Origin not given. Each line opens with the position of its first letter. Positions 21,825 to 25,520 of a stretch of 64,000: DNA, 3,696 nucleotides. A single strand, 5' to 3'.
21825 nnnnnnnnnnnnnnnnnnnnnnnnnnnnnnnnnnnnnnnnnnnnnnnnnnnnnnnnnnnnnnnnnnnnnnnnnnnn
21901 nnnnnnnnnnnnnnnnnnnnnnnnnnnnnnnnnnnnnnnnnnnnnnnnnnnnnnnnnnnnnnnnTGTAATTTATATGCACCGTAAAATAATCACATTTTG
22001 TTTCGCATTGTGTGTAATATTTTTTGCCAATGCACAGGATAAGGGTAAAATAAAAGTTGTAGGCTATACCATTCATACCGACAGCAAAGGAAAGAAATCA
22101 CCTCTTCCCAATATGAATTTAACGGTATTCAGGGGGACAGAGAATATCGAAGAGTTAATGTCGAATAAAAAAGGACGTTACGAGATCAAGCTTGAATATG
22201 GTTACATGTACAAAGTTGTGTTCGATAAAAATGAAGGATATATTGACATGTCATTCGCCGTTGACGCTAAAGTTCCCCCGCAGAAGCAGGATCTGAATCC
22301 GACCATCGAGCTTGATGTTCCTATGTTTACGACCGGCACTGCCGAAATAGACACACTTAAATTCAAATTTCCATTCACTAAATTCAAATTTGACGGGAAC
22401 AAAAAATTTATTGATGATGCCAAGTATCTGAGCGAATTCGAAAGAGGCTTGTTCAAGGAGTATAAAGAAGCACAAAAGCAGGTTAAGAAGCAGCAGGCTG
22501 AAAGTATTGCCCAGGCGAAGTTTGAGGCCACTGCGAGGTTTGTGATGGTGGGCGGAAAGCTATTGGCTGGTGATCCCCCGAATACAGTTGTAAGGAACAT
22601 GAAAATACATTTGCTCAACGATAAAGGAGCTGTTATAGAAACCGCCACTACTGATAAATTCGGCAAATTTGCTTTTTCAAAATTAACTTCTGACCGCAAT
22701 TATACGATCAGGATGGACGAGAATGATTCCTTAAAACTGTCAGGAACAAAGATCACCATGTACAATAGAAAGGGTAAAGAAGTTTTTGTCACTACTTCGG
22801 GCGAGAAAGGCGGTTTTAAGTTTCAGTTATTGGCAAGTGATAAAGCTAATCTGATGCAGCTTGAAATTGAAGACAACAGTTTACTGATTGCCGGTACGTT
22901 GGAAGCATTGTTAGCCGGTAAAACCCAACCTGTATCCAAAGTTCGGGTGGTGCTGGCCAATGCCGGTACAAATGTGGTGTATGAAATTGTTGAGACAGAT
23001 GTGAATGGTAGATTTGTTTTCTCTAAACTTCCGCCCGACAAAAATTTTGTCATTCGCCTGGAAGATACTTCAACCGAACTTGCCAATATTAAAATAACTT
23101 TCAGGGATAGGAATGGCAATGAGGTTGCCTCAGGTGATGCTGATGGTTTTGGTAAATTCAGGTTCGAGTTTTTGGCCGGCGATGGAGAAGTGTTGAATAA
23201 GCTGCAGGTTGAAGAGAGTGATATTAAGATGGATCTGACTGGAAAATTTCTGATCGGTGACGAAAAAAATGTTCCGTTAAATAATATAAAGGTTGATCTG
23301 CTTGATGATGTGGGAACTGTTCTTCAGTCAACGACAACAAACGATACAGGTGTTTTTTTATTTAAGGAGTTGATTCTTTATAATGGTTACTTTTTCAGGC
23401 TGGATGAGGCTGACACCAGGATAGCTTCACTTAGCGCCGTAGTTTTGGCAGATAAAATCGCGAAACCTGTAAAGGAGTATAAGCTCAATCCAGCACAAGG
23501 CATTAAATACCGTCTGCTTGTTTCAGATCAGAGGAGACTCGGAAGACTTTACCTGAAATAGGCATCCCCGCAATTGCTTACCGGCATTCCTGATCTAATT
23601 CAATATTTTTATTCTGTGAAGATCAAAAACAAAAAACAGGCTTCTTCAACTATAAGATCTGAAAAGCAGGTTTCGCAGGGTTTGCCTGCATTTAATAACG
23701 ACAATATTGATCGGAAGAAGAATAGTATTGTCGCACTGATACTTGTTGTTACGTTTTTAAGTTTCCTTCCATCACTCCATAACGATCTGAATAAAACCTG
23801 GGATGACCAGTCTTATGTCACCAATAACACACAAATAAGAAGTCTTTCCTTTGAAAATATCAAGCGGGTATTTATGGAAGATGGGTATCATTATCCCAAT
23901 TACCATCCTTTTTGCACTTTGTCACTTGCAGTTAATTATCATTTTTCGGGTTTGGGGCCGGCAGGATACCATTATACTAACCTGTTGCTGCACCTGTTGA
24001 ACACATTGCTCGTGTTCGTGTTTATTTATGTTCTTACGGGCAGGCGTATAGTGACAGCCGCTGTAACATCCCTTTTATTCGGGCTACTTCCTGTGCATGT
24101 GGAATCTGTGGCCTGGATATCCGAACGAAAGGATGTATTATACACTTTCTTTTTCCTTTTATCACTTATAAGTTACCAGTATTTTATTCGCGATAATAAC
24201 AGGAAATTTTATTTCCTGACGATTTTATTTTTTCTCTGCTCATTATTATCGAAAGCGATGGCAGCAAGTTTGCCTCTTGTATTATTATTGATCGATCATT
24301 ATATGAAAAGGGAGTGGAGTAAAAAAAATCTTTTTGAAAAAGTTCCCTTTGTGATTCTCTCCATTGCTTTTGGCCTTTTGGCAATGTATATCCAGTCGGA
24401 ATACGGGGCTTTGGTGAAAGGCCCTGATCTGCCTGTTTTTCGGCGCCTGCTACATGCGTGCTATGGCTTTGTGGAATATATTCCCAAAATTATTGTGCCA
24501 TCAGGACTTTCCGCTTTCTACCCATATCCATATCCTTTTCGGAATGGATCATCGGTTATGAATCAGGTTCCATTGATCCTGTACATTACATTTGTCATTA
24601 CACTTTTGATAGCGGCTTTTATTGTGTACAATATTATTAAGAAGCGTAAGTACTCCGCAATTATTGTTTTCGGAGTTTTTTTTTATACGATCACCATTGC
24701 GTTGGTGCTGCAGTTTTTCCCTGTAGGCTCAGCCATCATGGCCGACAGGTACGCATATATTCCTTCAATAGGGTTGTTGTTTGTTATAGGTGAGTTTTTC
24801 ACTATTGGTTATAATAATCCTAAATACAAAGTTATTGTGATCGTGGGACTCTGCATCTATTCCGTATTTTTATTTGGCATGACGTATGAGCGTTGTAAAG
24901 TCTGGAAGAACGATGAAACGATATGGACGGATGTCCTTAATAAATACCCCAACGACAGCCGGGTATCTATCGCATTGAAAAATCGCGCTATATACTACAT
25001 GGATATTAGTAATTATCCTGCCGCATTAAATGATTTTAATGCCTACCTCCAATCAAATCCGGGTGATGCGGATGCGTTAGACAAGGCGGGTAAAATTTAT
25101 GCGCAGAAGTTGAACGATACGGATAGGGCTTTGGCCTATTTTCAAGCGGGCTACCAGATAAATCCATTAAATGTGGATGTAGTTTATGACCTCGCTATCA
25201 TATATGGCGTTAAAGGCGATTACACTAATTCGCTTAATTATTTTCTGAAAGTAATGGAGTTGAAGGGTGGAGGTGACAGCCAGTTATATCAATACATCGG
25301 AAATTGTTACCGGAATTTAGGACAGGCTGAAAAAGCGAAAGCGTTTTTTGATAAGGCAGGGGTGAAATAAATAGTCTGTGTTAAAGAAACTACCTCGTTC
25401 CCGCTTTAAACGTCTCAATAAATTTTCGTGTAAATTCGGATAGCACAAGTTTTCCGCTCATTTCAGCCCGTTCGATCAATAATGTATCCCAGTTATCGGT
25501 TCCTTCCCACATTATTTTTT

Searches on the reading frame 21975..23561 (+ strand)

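Call 89: search_protein_families(library=pfam, proteins=[window:21975-23561:+], max_evalue=0.0001)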
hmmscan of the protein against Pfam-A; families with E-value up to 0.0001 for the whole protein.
window:21975-23561:+ (528 aa): 7 families
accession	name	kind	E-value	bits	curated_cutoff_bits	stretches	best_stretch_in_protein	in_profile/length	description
PF13620.12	CarboxypepD_reg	-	1.2e-24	86.9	32.3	0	317-356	11-48/82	Carboxypeptidase regulatory-like domain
PF17210.9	SdrD_B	-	5.9e-21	75.2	29.7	1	201-251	19-68/112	SdrD B-like domain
PF11974.14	bMG3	-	2.8e-18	66.2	34.9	0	431-466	24-59/103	Bacterial alpha-2-macroglobulin MG3 domain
PF17802.7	SpaA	-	2.5e-13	50.4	23.1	0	35-89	8-65/91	Prealbumin-like fold domain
PF17936.7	Big_6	-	1.9e-07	31.6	27.6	0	371-413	24-68/83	Bacterial Ig domain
PF22902.2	NOMO1-like_9th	-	1.5e-05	25.1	27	0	206-246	13-54/75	BOS complex subunit NOMO1-like, beta sandwich domain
PF23193.1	NOMO_3rd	-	5.2e-05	23.7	27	0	335-368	58-91/120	NOMO third transthyretin-like domain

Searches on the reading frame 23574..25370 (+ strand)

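Call 89: search_protein_families(library=pfam, proteins=[window:23574-25370:+], max_evalue=0.0001)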
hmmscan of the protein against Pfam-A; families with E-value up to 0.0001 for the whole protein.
window:23574-25370:+ (598 aa): 9 families
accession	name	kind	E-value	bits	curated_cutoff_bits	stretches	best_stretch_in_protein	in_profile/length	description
PF07719.23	TPR_2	-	4.5e-11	42.4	27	0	571-595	3-27/34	Tetratricopeptide repeat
PF00515.34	TPR_1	-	1.4e-09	37.8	27.8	0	571-595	3-27/34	Tetratricopeptide repeat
PF13181.12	TPR_8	-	3.4e-08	33.5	25.7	0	570-595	2-27/34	Tetratricopeptide repeat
PF13424.12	TPR_12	-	1.4e-07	32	30.1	0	539-595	8-71/77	Tetratricopeptide repeat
PF13431.12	TPR_17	-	2.6e-07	30.8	24.4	0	557-589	2-33/34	Tetratricopeptide repeat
PF13432.12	TPR_16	-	7.7e-07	29.9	32.7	1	471-531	3-62/65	Tetratricopeptide repeat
PF14559.12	TPR_19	-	1e-06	29.4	25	0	514-544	5-35/68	Tetratricopeptide repeat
PF13428.12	TPR_14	-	1.6e-06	28.7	23.5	0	511-542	12-43/44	Tetratricopeptide repeat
PF13371.12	TPR_9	-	1.6e-06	28.4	35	0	468-501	32-65/73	Tetratricopeptide repeat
